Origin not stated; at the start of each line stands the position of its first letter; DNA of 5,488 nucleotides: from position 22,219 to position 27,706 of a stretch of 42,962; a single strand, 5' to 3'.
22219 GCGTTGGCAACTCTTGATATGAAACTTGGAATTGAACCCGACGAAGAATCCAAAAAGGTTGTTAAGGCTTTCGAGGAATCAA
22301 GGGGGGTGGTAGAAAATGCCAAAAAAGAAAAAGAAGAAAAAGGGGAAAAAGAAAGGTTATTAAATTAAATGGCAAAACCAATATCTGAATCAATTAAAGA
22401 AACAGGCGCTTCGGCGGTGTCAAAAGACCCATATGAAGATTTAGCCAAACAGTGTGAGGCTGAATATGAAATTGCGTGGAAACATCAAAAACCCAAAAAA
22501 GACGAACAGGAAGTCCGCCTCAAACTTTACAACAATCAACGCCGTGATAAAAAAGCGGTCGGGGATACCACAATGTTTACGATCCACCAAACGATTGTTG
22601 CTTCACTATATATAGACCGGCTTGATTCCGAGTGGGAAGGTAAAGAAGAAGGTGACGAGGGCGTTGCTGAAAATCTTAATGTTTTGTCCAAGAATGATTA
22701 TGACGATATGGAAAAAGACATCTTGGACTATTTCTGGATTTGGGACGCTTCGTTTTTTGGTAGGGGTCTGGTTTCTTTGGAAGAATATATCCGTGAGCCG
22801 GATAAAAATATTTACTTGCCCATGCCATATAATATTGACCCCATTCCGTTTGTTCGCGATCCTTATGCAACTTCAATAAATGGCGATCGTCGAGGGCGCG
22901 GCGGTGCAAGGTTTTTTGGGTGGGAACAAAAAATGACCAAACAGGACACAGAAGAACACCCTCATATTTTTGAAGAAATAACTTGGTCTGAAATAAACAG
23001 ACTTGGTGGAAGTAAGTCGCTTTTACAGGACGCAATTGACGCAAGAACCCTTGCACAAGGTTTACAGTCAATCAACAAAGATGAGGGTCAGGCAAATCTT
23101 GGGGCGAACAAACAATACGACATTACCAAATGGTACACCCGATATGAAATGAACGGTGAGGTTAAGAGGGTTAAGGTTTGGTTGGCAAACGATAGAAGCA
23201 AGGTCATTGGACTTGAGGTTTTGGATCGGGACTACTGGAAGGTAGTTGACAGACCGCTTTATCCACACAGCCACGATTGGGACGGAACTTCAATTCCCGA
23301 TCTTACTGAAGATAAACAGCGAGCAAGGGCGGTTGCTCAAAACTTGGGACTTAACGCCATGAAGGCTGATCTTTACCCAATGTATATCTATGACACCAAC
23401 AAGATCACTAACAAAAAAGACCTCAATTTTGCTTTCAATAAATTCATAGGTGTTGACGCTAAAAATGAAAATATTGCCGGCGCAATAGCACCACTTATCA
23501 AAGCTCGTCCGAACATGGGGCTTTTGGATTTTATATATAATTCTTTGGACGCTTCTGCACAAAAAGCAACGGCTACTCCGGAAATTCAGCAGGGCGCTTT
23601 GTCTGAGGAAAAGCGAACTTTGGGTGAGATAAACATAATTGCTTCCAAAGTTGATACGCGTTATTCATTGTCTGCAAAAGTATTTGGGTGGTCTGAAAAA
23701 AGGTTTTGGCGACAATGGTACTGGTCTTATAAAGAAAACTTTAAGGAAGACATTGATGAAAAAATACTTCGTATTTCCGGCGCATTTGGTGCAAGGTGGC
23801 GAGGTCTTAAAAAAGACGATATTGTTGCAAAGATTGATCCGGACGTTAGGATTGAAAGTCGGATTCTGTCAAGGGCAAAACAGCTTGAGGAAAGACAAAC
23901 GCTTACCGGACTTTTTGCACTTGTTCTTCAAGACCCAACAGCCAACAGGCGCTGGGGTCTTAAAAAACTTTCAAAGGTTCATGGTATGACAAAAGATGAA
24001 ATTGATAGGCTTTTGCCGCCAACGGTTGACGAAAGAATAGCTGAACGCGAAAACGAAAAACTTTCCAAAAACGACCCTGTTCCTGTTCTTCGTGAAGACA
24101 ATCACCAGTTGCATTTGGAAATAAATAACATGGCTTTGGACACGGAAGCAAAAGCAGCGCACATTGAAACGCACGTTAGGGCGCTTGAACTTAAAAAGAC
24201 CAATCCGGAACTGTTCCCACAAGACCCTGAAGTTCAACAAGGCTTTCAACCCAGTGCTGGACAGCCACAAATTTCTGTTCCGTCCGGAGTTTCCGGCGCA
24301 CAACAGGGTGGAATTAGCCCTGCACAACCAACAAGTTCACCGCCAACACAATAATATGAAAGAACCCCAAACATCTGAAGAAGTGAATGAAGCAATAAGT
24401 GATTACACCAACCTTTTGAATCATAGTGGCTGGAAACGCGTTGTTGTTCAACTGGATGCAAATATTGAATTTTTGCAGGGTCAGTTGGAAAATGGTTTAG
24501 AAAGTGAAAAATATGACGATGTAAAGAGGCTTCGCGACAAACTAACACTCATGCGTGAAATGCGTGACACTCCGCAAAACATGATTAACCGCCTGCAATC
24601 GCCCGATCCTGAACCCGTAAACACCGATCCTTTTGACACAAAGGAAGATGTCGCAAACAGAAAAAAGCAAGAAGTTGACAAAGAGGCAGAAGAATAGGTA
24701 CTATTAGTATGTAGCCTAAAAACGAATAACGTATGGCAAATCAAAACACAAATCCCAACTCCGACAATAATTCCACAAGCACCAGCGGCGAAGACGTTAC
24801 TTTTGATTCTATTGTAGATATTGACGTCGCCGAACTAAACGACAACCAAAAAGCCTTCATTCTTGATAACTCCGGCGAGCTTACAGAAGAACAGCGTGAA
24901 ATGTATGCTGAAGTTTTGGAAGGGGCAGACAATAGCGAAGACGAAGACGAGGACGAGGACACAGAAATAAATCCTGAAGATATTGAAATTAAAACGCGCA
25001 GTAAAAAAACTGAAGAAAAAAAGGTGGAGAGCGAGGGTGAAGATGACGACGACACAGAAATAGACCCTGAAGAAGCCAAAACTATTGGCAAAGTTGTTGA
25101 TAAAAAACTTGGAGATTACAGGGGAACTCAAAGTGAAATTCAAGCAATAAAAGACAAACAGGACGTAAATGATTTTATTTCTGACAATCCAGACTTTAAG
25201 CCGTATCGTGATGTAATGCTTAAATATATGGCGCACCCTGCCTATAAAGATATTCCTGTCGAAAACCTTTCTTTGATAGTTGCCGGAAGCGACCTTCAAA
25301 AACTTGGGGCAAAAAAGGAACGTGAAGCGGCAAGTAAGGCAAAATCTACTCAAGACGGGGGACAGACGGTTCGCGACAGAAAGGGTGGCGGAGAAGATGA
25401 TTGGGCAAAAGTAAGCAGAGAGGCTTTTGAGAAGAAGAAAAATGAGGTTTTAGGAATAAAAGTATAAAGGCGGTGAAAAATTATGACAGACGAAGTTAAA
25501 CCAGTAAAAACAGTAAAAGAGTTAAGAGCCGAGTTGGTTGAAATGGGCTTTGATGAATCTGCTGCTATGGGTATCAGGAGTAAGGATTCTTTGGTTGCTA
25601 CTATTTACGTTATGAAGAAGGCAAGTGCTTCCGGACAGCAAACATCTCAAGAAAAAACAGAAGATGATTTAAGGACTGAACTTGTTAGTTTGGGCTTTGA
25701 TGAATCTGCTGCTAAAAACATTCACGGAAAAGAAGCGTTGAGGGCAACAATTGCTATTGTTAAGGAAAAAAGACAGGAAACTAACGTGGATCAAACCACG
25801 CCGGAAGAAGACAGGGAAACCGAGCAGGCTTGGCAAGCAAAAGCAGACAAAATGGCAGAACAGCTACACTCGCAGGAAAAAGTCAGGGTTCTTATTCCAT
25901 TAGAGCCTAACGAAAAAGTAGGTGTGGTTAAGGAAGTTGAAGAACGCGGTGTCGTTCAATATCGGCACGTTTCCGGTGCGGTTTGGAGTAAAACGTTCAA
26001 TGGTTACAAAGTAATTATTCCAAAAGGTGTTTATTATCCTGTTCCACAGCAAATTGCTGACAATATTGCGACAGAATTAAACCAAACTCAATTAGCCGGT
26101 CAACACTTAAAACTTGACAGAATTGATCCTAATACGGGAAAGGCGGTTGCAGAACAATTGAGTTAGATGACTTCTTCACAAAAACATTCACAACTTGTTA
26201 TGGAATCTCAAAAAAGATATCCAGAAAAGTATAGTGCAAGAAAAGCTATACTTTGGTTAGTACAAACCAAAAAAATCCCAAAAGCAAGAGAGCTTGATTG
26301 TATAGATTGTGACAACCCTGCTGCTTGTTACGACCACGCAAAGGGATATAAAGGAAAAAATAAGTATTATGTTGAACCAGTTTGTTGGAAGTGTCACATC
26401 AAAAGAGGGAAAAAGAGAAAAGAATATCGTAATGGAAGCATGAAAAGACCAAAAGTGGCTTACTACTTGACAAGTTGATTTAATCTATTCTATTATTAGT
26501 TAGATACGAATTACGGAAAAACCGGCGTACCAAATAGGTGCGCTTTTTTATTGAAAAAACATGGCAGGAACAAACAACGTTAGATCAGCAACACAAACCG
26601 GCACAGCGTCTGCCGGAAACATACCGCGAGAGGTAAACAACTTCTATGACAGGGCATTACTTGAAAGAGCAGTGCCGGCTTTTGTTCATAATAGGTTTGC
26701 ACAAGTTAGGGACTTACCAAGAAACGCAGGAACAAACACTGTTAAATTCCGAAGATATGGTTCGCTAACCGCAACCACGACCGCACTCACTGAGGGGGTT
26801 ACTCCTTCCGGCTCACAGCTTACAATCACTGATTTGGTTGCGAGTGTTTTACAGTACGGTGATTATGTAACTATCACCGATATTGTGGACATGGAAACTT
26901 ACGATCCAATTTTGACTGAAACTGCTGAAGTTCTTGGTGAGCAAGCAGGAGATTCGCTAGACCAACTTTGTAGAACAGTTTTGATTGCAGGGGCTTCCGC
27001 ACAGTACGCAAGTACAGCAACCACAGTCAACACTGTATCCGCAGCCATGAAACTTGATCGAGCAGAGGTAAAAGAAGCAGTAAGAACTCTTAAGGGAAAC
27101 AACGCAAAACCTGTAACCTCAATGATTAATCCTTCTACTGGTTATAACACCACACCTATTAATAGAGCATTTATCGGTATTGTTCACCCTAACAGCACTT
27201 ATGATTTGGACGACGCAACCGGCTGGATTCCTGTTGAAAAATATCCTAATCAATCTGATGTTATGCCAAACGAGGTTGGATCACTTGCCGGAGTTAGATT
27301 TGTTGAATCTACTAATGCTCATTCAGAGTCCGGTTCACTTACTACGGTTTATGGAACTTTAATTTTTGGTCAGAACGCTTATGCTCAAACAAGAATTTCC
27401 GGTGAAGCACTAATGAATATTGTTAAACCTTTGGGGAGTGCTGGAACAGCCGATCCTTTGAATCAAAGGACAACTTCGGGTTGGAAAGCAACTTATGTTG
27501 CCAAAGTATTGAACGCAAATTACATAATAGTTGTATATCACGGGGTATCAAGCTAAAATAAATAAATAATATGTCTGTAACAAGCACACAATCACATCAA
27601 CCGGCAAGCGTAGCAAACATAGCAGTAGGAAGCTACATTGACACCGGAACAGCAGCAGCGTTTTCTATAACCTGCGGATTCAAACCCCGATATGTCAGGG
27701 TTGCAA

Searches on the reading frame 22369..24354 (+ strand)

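Call 57: search_protein_families(library=phrogs, proteins=[window:22369-24354:+], max_evalue=0.001)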
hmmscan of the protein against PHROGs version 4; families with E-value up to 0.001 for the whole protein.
window:22369-24354:+ (661 aa): 1 family
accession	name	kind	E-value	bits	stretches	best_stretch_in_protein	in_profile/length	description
phrog_1216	-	head and packaging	1.1e-05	25.2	1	232-601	281-643/714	portal protein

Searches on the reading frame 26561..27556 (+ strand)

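Call 57: search_protein_families(library=phrogs, proteins=[window:26561-27556:+], max_evalue=0.001)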
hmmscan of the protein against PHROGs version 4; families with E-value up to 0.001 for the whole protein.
window:26561-27556:+ (331 aa): 2 families
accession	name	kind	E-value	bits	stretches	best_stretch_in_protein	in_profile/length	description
phrog_1357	-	head and packaging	1.8e-66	225.5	1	12-327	20-344/356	major head protein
phrog_544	-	head and packaging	2.8e-05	24.7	1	56-314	44-260/282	major head protein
